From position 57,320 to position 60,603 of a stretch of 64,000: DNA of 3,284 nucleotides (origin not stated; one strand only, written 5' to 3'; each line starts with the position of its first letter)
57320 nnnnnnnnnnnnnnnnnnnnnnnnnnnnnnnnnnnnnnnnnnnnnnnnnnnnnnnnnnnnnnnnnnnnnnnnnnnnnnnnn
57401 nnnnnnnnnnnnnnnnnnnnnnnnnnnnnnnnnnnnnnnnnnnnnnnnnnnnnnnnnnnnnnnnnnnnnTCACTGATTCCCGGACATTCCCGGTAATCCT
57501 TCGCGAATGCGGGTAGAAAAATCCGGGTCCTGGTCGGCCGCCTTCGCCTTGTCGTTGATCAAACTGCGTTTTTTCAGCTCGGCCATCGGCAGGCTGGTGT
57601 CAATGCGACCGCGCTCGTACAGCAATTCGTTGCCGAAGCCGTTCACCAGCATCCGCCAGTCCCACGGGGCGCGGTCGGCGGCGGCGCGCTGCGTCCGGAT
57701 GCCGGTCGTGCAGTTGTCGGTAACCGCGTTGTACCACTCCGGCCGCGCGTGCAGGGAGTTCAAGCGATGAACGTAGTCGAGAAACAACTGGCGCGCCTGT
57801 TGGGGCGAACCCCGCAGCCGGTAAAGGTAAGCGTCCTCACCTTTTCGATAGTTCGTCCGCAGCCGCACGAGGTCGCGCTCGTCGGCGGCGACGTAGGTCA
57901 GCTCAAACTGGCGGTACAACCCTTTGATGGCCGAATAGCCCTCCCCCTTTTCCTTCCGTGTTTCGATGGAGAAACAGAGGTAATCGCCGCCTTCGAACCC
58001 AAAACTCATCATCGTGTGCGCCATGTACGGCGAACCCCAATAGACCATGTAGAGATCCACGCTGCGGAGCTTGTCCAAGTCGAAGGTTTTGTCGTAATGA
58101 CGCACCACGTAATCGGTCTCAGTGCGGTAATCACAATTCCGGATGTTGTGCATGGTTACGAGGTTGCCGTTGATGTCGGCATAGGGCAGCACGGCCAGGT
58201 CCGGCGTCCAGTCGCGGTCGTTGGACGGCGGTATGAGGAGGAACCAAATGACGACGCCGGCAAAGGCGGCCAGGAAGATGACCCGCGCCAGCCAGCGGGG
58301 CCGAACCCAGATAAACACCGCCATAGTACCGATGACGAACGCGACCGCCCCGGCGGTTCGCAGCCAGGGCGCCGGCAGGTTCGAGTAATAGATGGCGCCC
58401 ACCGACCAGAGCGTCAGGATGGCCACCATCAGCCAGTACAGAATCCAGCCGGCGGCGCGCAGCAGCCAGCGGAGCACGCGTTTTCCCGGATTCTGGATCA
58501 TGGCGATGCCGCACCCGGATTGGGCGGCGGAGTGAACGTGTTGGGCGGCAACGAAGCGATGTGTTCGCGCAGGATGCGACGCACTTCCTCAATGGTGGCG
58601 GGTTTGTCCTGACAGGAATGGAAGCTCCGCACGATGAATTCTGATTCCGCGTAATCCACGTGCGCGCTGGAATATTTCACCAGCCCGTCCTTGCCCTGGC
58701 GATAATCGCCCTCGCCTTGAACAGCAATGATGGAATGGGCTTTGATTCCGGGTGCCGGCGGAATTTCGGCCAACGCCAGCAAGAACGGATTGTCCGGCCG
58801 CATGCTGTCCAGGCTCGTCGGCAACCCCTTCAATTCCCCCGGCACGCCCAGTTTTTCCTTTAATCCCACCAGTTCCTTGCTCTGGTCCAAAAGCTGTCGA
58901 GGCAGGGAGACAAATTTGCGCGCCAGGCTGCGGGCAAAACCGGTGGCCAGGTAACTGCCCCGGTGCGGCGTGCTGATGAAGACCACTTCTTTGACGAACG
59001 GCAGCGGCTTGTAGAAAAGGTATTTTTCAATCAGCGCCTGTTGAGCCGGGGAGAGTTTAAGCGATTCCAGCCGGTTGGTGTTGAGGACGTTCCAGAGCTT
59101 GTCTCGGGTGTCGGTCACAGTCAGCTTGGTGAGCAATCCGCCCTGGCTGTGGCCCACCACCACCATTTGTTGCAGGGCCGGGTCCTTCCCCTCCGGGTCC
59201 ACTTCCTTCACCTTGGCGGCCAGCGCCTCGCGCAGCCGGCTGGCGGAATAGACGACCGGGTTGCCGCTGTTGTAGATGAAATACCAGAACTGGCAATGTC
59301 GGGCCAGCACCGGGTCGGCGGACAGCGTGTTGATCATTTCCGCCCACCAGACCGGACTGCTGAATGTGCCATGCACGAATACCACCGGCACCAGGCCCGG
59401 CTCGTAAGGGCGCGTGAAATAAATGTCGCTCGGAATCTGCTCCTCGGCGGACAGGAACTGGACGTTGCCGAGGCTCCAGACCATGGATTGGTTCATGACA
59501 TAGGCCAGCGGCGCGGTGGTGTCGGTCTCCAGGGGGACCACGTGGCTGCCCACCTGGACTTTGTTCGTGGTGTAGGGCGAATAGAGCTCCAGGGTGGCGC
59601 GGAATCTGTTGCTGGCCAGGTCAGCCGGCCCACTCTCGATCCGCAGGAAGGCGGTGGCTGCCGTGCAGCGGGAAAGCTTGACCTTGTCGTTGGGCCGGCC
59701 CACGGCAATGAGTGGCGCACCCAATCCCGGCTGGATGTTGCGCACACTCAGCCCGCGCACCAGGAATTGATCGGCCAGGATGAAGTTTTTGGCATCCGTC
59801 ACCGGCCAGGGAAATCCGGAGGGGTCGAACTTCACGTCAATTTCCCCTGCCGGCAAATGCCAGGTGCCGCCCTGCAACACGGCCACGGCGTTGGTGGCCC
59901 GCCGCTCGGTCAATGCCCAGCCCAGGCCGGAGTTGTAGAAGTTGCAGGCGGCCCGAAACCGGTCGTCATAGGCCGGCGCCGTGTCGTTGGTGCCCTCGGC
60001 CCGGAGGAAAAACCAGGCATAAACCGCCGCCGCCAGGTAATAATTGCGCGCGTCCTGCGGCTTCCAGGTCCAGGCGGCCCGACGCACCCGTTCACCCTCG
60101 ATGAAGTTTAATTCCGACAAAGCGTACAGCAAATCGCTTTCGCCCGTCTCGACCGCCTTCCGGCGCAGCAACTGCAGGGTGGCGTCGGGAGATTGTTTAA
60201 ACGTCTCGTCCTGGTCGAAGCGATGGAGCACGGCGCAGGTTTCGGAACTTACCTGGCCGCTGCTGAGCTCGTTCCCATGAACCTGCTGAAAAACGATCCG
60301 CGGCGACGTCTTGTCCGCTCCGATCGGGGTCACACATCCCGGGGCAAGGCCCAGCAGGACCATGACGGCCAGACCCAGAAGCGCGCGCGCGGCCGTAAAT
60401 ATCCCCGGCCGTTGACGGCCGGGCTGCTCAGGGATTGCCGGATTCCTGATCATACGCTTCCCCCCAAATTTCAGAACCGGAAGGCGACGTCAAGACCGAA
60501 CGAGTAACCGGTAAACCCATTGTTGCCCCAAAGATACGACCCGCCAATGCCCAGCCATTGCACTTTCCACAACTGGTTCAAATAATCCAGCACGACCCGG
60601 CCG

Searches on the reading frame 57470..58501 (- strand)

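Call 27: search_protein_families(library=pfam, proteins=[window:57470-58501:-], max_evalue=0.001)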
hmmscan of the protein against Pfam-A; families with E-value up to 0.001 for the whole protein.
window:57470-58501:- (343 aa): 1 family
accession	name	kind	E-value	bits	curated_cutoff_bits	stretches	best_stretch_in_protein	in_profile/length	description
PF13387.12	Lnb_N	-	2.8e-42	144.7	22.2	1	135-287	4-174/175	Lnb N-terminal periplasmic domain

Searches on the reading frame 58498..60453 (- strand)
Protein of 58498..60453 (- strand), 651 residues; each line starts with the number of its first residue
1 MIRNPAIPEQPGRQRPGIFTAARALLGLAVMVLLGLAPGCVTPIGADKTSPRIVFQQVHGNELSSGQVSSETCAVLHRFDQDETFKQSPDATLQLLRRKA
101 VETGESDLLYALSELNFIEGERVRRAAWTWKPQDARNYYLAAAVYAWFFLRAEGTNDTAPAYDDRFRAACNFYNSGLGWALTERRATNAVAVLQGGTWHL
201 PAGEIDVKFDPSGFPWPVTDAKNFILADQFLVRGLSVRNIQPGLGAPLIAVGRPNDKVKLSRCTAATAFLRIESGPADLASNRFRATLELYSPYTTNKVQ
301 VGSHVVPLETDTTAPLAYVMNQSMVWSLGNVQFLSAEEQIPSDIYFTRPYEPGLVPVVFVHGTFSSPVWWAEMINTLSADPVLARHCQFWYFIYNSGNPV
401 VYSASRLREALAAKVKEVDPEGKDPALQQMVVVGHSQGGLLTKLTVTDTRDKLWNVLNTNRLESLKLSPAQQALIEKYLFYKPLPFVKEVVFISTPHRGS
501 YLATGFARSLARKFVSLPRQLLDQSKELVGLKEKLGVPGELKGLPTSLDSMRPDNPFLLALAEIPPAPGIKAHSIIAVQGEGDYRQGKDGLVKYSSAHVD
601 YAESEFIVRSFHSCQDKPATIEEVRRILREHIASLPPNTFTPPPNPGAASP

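Call 27: search_protein_families(library=pfam, proteins=[window:58498-60453:-], max_evalue=0.001)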
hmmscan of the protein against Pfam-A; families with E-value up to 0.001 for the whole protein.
window:58498-60453:- (651 aa): 2 families
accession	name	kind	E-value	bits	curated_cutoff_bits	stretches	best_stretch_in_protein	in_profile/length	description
PF07224.18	Chlorophyllase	-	1.5e-07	30.9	26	1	327-440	14-128/301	Chlorophyllase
PF12697.13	Abhydrolase_6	-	5.3e-05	24.4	26.3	1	357-444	1-82/217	Alpha/beta hydrolase family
